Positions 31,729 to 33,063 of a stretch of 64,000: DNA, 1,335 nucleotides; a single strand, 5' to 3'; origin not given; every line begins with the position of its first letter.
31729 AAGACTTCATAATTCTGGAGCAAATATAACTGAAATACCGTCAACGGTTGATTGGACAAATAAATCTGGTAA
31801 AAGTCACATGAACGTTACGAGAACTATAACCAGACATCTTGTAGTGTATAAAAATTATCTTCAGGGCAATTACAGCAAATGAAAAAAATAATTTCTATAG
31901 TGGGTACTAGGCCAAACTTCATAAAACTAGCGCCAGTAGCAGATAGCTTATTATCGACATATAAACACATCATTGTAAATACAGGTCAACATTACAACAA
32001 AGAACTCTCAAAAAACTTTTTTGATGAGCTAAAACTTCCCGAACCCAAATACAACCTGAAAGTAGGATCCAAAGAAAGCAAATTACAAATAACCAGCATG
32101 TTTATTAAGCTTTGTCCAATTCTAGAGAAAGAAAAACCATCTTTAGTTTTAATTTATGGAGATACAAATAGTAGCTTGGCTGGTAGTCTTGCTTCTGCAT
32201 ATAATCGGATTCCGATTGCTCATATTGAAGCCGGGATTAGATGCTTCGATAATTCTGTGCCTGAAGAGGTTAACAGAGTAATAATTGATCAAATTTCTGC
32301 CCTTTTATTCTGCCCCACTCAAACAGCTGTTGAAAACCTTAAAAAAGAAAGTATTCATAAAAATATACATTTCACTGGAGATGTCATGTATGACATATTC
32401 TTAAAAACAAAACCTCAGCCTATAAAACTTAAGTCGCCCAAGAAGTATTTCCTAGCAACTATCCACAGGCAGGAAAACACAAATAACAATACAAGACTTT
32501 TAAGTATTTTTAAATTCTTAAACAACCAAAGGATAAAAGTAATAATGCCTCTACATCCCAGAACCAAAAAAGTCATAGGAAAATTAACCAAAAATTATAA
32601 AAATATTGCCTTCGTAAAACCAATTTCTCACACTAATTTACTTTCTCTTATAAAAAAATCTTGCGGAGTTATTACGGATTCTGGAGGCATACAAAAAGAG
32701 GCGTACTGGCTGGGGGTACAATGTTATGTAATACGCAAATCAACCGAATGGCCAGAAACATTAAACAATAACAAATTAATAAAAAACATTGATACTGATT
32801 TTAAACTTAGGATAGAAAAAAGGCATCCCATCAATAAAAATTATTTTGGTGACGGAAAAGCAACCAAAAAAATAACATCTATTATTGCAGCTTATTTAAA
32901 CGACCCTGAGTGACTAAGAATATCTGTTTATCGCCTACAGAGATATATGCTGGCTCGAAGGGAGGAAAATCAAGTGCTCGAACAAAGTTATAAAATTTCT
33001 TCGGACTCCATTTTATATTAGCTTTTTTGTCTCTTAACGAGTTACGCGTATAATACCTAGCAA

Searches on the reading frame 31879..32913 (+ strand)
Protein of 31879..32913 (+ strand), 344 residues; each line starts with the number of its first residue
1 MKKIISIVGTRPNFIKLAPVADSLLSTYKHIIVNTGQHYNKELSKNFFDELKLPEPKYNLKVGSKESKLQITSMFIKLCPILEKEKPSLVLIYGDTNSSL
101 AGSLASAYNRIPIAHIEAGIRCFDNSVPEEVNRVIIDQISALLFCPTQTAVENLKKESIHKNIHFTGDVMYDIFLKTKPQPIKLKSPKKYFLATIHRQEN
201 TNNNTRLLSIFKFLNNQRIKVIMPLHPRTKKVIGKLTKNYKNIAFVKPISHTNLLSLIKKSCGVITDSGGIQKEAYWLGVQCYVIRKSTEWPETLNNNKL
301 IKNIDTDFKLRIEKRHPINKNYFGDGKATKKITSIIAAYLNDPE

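Call 16: find_encoding_contigs(protein=window:31879-32913:+, flank=10000, max_places=1)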
Protein window:31879-32913:+ (344 aa): 6 contigs read that carry it; 1 place shown.
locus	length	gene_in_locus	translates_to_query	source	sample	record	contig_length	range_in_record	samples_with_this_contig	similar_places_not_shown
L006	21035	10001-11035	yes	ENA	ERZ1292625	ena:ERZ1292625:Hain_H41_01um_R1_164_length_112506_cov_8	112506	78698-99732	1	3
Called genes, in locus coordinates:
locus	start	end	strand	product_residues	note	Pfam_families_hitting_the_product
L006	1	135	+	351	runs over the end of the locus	PF04321:RmlD_sub_bind, PF05368:NmrA, PF01073:3Beta_HSD, PF01370:Epimerase, PF02719:Polysacc_synt_2, PF13460:NAD_binding_10, PF16363:GDP_Man_Dehyd, PF07993:NAD_binding_4 (weak)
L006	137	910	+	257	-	PF01135:PCMT (weak), PF01209:Ubie_methyltran, PF13489:Methyltransf_23, PF02390:Methyltransf_4 (faint), PF13847:Methyltransf_31, PF08241:Methyltransf_11, PF08242:Methyltransf_12, PF13649:Methyltransf_25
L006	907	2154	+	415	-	PF13439:Glyco_transf_4, PF13579:Glyco_trans_4_4, PF00534:Glycos_transf_1, PF13692:Glyco_trans_1_4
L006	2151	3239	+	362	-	PF00534:Glycos_transf_1, PF13692:Glyco_trans_1_4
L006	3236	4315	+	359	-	PF13439:Glyco_transf_4 (weak), PF13692:Glyco_trans_1_4, PF13524:Glyco_trans_1_2, PF00534:Glycos_transf_1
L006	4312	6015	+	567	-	-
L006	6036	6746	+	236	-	PF13489:Methyltransf_23, PF01209:Ubie_methyltran (weak), PF03291:mRNA_G-N7_MeTrfase (weak), PF07021:MetW, PF13847:Methyltransf_31, PF08241:Methyltransf_11, PF08242:Methyltransf_12, PF13649:Methyltransf_25, +4 more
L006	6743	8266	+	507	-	PF20604:DUF6798 (weak)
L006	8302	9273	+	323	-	PF01073:3Beta_HSD, PF01370:Epimerase, PF02719:Polysacc_synt_2 (faint), PF07993:NAD_binding_4 (faint), PF16363:GDP_Man_Dehyd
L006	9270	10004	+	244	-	PF00535:Glycos_transf_2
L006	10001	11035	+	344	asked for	PF02350:Epimerase_2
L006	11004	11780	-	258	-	PF00551:Formyl_trans_N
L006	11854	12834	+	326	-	PF01408:GFO_IDH_MocA, PF03446:NAD_binding_2 (weak), PF03721:UDPG_MGDP_dh_N (faint), PF02894:GFO_IDH_MocA_C, PF22725:GFO_IDH_MocA_C3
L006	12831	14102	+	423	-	PF03446:NAD_binding_2 (weak), PF03721:UDPG_MGDP_dh_N, PF00984:UDPG_MGDP_dh, PF03720:UDPG_MGDP_dh_C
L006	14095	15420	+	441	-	-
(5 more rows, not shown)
